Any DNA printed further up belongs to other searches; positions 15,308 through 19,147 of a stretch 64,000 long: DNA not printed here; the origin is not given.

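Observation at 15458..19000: TatC fused in frame to an LptD-like outer-membrane protein via an internal signal-peptide-like segment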

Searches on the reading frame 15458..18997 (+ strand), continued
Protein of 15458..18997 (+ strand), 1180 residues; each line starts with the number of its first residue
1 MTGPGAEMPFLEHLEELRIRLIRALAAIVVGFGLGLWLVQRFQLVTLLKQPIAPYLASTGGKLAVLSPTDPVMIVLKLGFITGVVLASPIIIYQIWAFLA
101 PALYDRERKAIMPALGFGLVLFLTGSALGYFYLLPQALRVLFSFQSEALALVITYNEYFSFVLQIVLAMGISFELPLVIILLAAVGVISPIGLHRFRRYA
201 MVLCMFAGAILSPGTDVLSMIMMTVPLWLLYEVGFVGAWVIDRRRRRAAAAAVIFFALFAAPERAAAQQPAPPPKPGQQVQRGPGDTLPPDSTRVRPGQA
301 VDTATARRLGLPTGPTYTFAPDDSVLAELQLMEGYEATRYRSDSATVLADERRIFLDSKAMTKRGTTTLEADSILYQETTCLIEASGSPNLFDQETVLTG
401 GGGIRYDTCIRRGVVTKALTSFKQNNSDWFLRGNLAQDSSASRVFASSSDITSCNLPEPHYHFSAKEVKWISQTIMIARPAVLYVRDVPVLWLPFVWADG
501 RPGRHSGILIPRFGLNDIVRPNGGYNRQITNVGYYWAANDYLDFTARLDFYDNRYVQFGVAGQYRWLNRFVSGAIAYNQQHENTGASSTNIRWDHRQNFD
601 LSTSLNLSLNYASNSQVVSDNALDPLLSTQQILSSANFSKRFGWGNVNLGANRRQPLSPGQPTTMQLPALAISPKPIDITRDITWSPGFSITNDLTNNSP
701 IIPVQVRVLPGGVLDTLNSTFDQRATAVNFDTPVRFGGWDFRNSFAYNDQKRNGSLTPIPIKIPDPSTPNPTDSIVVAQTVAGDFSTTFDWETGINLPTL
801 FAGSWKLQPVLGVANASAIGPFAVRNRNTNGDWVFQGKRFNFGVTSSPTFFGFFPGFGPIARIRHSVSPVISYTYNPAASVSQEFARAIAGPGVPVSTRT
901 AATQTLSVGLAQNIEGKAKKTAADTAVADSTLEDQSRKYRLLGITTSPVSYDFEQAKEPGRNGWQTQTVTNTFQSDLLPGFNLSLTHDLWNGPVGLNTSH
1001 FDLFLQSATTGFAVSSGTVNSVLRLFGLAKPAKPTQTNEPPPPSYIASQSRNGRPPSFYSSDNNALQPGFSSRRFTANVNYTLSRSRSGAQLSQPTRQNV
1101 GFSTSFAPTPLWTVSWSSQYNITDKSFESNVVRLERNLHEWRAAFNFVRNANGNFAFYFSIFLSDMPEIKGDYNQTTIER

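Call 45: find_homologous_proteins(query=P0256)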
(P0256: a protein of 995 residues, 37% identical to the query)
Query P0256 (995 aa): 1159 proteins with E <= 0.001 among 8000 candidates; the best 120 are listed.
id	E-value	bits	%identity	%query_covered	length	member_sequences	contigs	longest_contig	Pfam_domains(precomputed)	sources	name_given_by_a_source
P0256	0.0e+0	2272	100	100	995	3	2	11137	PF19838.6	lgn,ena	-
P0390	0.0e+0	1923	83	99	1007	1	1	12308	PF19838.6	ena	-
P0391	0.0e+0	1714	75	97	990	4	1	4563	PF19838.6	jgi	jgi:hypothetical protein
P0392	0.0e+0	1673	74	96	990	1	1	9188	PF19838.6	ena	-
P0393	9.1e-283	959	47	95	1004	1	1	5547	PF19838.6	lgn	-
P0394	2.3e-282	958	48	94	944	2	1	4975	PF19838.6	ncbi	-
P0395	1.4e-280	952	46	99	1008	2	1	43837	PF19838.6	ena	-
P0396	4.0e-280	950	48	92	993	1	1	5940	PF19838.6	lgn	-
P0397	5.3e-280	950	48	95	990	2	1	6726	PF19838.6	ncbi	-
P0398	9.4e-280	949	47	94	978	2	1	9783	PF19838.6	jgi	jgi:hypothetical protein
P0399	2.7e-279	947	47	96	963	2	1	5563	PF19838.6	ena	-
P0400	9.8e-279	946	46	99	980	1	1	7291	PF19838.6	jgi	jgi:hypothetical protein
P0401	1.2e-278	945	48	93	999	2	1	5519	PF19838.6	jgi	jgi:hypothetical protein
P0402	9.7e-277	939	47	94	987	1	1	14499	PF19838.6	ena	-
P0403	4.5e-276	937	47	93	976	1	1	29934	PF19838.6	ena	-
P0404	6.9e-276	936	47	97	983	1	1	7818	PF19838.6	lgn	-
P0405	1.7e-275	935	46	99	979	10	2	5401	PF19838.6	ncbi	-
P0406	1.8e-275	935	46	93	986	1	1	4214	PF19838.6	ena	-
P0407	2.9e-275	934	45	98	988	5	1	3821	PF19838.6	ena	-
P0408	4.5e-275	934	45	98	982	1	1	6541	PF19838.6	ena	-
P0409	1.4e-274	932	45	97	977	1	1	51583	PF19838.6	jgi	jgi:lipopolysaccharide assembly outer membrane protein LptD (OstA)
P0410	1.9e-274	931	46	98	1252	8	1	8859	PF00902.24,PF19838.6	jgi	jgi:sec-independent protein translocase protein TatC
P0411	2.6e-274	931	45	96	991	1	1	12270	PF19838.6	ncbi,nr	ncbi:MAG TPA: putative LPS assembly protein LptD [Gemmatimonadaceae bacterium]|nr:putative LPS assem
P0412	4.7e-274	930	46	98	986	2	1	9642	PF19838.6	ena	-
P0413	6.4e-274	930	46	98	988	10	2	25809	PF19838.6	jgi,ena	-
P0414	1.2e-273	929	45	99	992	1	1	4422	PF19838.6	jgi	jgi:hypothetical protein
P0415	2.1e-273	928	46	94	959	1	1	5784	PF19838.6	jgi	jgi:hypothetical protein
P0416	2.8e-273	928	46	96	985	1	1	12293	PF19838.6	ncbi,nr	ncbi:MAG TPA: putative LPS assembly protein LptD [Gemmatimonadaceae bacterium]|nr:putative LPS assem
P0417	3.2e-273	927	46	99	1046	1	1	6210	PF19838.6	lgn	-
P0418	3.6e-273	927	46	93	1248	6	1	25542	PF00902.24,PF19838.6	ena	-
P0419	1.4e-272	925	45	98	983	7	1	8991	PF19838.6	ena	-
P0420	4.0e-272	924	46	98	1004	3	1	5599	PF19838.6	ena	-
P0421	7.4e-272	923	46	94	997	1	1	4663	PF19838.6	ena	-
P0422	1.6e-271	922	46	94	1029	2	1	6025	PF19838.6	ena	-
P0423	3.7e-271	921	45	98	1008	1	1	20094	PF19838.6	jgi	jgi:lipopolysaccharide transport LptD-like protein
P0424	1.2e-270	919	46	99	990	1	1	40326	PF19838.6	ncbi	ncbi:MAG TPA: putative LPS assembly protein LptD [Gemmatimonadaceae bacterium]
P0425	1.3e-270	919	45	98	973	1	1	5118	PF19838.6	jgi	jgi:hypothetical protein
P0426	1.6e-270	918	45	95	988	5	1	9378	PF19838.6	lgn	-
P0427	2.0e-270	918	46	97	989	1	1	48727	PF19838.6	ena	-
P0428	2.2e-270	918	46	93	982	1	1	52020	PF19838.6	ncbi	ncbi:MAG: hypothetical protein NVS1B4_07810 [Gemmatimonadaceae bacterium]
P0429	2.4e-270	918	46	96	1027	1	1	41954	PF19838.6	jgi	jgi:hypothetical protein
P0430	4.7e-270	917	45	97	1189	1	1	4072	PF00902.24,PF19838.6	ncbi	ncbi:MAG TPA: twin-arginine translocase subunit TatC, partial [Gemmatimonadaceae bacterium]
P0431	5.5e-270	917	46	94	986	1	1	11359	PF19838.6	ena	-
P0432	6.4e-270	916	45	96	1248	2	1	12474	PF00902.24,PF19838.6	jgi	-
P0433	7.5e-270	916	46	98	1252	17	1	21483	PF00902.24,PF19838.6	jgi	-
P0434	8.0e-270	916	45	94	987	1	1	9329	PF19838.6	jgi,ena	-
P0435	8.4e-270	916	46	94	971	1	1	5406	PF19838.6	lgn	-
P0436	8.5e-270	916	46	99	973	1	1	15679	PF19838.6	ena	-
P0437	9.3e-270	916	46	99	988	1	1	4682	PF19838.6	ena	-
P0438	1.0e-269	916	46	97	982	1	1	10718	PF19838.6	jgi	-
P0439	1.1e-269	916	46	98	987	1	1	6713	PF19838.6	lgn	-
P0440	1.1e-269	916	45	98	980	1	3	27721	PF19838.6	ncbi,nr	ncbi:MAG: hypothetical protein M3P26_05190 [Gemmatimonadota bacterium]|nr:hypothetical protein [Gemm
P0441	1.5e-269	915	45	99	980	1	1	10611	PF19838.6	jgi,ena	-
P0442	1.6e-269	915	45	96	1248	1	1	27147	PF00902.24,PF19838.6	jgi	-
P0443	1.7e-269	915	46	95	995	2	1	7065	PF19838.6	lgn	-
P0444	2.4e-269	915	47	94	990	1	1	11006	PF19838.6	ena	-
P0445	2.7e-269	914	45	98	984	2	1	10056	PF19838.6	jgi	jgi:hypothetical protein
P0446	2.9e-269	914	45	99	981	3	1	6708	PF19838.6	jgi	jgi:hypothetical protein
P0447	2.9e-269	914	46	97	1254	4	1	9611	PF00902.24,PF19838.6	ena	-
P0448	3.0e-269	914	46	98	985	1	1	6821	PF19838.6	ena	-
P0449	3.3e-269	914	45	99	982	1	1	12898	PF19838.6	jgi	-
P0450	5.4e-269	913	46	94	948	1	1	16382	PF19838.6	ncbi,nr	ncbi:MAG: hypothetical protein M3P26_01455, partial [Gemmatimonadota bacterium]|nr:hypothetical prot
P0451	1.1e-268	912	46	99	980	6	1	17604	PF19838.6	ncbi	-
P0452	1.9e-268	912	46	92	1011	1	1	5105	PF19838.6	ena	-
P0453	1.9e-268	912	45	98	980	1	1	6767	PF19838.6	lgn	-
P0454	1.9e-268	912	46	98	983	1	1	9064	PF19838.6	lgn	-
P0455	2.0e-268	912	46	94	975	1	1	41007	PF19838.6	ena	-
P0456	2.6e-268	911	45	97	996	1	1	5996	PF19838.6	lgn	-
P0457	2.7e-268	911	46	94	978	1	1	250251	PF19838.6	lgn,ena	-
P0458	3.8e-268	911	46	97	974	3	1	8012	PF19838.6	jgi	-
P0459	5.2e-268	910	45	96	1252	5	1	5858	PF00902.24,PF19838.6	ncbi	-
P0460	5.4e-268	910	46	98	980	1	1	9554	PF19838.6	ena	-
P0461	6.3e-268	910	45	96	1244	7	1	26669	PF00902.24,PF19838.6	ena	-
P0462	6.8e-268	910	45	99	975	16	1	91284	PF19838.6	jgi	jgi:hypothetical protein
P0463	7.6e-268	910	45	98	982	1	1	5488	PF19838.6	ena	-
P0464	9.8e-268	909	46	95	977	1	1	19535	PF19838.6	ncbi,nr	ncbi:MAG TPA: putative LPS assembly protein LptD, partial [Gemmatimonadaceae bacterium]|nr:putative 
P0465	9.9e-268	909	45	98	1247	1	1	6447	PF00902.24,PF19838.6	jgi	jgi:sec-independent protein translocase protein TatC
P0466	1.0e-267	909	45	98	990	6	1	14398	PF19838.6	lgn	-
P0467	1.0e-267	909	46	98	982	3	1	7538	PF19838.6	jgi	jgi:hypothetical protein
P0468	1.1e-267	909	45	98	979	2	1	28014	PF19838.6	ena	-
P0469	1.1e-267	909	45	98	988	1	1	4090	PF19838.6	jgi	jgi:hypothetical protein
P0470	1.2e-267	909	45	98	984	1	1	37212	PF19838.6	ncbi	ncbi:MAG: putative LPS assembly protein LptD [Gemmatimonadaceae bacterium]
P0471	1.3e-267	909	46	94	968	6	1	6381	PF19838.6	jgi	-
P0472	1.7e-267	908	45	99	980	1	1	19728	PF19838.6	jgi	jgi:lipopolysaccharide export system protein LptA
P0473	2.4e-267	908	45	98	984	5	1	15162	PF19838.6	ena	-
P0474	4.6e-267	907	47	91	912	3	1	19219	PF19838.6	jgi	jgi:hypothetical protein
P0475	4.8e-267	907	47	93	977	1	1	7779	PF19838.6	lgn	-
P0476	5.4e-267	907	46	94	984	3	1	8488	PF19838.6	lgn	-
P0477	6.9e-267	906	46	96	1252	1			PF00902.24,PF19838.6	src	-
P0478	7.1e-267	906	45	96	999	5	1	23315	PF19838.6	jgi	jgi:hypothetical protein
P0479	8.2e-267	906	45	98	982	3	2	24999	PF19838.6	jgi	jgi:hypothetical protein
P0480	9.1e-267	906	45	99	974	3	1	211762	PF19838.6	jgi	jgi:lipopolysaccharide assembly outer membrane protein LptD (OstA)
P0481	1.0e-266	906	45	94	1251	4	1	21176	PF00902.24,PF19838.6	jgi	jgi:Tat protein translocase TatC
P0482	1.9e-266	905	45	98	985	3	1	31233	PF19838.6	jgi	jgi:hypothetical protein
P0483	1.9e-266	905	44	96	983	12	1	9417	PF19838.6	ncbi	ncbi:MAG: putative LPS assembly protein LptD [Gemmatimonadales bacterium]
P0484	2.1e-266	905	45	93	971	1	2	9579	PF19838.6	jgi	jgi:hypothetical protein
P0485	2.4e-266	905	46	98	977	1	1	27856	PF19838.6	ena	-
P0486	2.6e-266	905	44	98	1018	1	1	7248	PF19838.6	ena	-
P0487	4.1e-266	904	47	94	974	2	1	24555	PF19838.6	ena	-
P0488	4.1e-266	904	45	94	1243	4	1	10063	PF00902.24,PF19838.6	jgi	jgi:sec-independent protein translocase protein TatC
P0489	5.4e-266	903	47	94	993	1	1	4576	PF19838.6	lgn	-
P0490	7.1e-266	903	45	98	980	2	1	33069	PF19838.6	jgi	jgi:hypothetical protein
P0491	7.8e-266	903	45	98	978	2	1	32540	PF19838.6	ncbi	ncbi:MAG: LPS-assembly protein LptD [Gemmatimonadaceae bacterium]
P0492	7.9e-266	903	44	99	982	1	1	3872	PF19838.6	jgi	jgi:lipopolysaccharide transport LptD-like protein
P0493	8.9e-266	903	45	96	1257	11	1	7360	PF00902.24,PF19838.6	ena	-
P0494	9.1e-266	903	46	91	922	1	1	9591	PF19838.6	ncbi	ncbi:MAG: hypothetical protein NVS4B3_15850 [Gemmatimonadaceae bacterium]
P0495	9.5e-266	903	46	96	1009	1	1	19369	PF19838.6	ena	-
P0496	1.1e-265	902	45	95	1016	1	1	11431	PF19838.6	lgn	-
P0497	1.3e-265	902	45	98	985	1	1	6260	PF19838.6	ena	-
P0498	1.4e-265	902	45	98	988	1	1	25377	PF19838.6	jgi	jgi:hypothetical protein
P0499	1.7e-265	902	45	99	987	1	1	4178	PF19838.6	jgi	jgi:hypothetical protein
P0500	2.2e-265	901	44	98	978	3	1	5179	PF19838.6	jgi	jgi:LptD protein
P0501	2.6e-265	901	44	99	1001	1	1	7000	PF19838.6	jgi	jgi:lipopolysaccharide transport LptD-like protein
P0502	2.7e-265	901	45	98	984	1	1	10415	PF19838.6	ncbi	-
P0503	2.8e-265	901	46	92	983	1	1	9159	PF19838.6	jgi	jgi:lipopolysaccharide transport LptD-like protein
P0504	2.9e-265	901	45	97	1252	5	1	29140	PF00902.24,PF19838.6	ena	-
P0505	3.2e-265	901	45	99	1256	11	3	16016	PF00902.24,PF19838.6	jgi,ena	-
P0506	3.4e-265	901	46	92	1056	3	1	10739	PF19838.6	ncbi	-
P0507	3.4e-265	901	45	99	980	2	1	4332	PF19838.6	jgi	jgi:hypothetical protein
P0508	3.6e-265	901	45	96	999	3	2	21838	PF19838.6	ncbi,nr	ncbi:MAG: LPS-assembly protein LptD [Gemmatimonadaceae bacterium]|nr:LPS-assembly protein LptD [Gemm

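Call 46: find_encoding_contigs(protein=P0457, flank=4000, max_places=2)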
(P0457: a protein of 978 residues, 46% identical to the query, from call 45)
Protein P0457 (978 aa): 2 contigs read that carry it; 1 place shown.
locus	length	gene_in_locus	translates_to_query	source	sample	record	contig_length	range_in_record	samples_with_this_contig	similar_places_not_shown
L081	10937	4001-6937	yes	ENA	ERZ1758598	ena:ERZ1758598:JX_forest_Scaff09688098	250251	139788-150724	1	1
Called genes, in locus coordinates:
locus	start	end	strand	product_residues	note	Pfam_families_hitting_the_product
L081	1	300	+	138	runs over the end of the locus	PF02472:ExbD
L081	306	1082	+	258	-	PF13103:TonB_2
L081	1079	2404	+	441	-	PF23381:Beta-prop_IFT122_1st (faint), PF26549:Tricorn_N (weak), PF26550:Tricorn_2nd (weak), PF26549:Tricorn_N, PF07676:PD40 (weak), PF26550:Tricorn_2nd, PF26549:Tricorn_N, PF07676:PD40, +3 more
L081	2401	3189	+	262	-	PF13428:TPR_14 (faint), PF13174:TPR_6 (faint), PF13525:YfiO (weak)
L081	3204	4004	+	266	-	PF00902:TatC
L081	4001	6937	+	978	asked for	PF19838:LptD_2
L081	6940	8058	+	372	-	-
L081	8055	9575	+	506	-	PF00221:Lyase_aromatic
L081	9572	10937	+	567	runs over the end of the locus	PF17391:Urocanase_N, PF01175:Urocanase, PF17392:Urocanase_C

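Call 47: find_encoding_contigs(protein=P0480, flank=4000, max_places=2)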
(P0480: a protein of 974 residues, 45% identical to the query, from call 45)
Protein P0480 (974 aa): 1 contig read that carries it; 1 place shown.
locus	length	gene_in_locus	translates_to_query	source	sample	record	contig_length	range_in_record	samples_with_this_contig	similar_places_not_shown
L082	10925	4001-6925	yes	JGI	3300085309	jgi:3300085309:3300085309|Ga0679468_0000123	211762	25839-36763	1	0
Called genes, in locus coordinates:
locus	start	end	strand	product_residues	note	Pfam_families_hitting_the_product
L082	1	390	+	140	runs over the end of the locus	PF02472:ExbD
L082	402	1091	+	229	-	PF13103:TonB_2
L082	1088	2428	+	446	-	PF00930:DPPIV_N (faint), PF26549:Tricorn_N (weak), PF26550:Tricorn_2nd (weak), PF07676:PD40, PF26549:Tricorn_N, PF26550:Tricorn_2nd, PF26549:Tricorn_N, PF07676:PD40, +1 more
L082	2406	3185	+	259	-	PF13174:TPR_6 (faint), PF13428:TPR_14 (faint), PF07719:TPR_2 (faint), PF13525:YfiO (weak), PF13432:TPR_16 (weak)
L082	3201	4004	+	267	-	PF00902:TatC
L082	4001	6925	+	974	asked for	PF19838:LptD_2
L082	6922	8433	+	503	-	PF00221:Lyase_aromatic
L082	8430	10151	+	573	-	PF17391:Urocanase_N, PF01175:Urocanase, PF17392:Urocanase_C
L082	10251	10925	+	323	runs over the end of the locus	PF04055:Radical_SAM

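Call 48: find_encoding_contigs(protein=P0428, flank=4000, max_places=2)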
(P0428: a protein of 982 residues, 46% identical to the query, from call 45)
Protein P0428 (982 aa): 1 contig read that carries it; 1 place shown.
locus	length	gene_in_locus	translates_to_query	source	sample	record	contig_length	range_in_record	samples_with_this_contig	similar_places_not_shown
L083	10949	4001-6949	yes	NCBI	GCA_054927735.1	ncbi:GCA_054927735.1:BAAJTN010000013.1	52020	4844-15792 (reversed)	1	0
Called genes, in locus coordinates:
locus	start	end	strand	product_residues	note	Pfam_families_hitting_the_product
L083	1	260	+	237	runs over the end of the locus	PF13103:TonB_2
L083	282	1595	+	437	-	PF00930:DPPIV_N (faint), PF25174:Beta-prop_THOC3 (faint), PF26550:Tricorn_2nd, PF07676:PD40, PF26549:Tricorn_N, PF07676:PD40, PF26549:Tricorn_N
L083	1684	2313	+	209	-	PF00691:OmpA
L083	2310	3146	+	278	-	PF13174:TPR_6 (faint), PF07719:TPR_2 (faint), PF13525:YfiO (weak)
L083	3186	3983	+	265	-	PF00902:TatC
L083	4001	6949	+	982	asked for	PF19838:LptD_2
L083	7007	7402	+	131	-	PF00221:Lyase_aromatic (weak)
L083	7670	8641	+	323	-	PF04055:Radical_SAM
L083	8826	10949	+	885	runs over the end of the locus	PF00515:TPR_1 (faint), PF07719:TPR_2 (faint), PF12895:ANAPC3 (faint), PF13174:TPR_6 (faint), PF13181:TPR_8 (faint), PF13424:TPR_12 (weak), PF13432:TPR_16 (weak), PF13424:TPR_12 (weak), +5 more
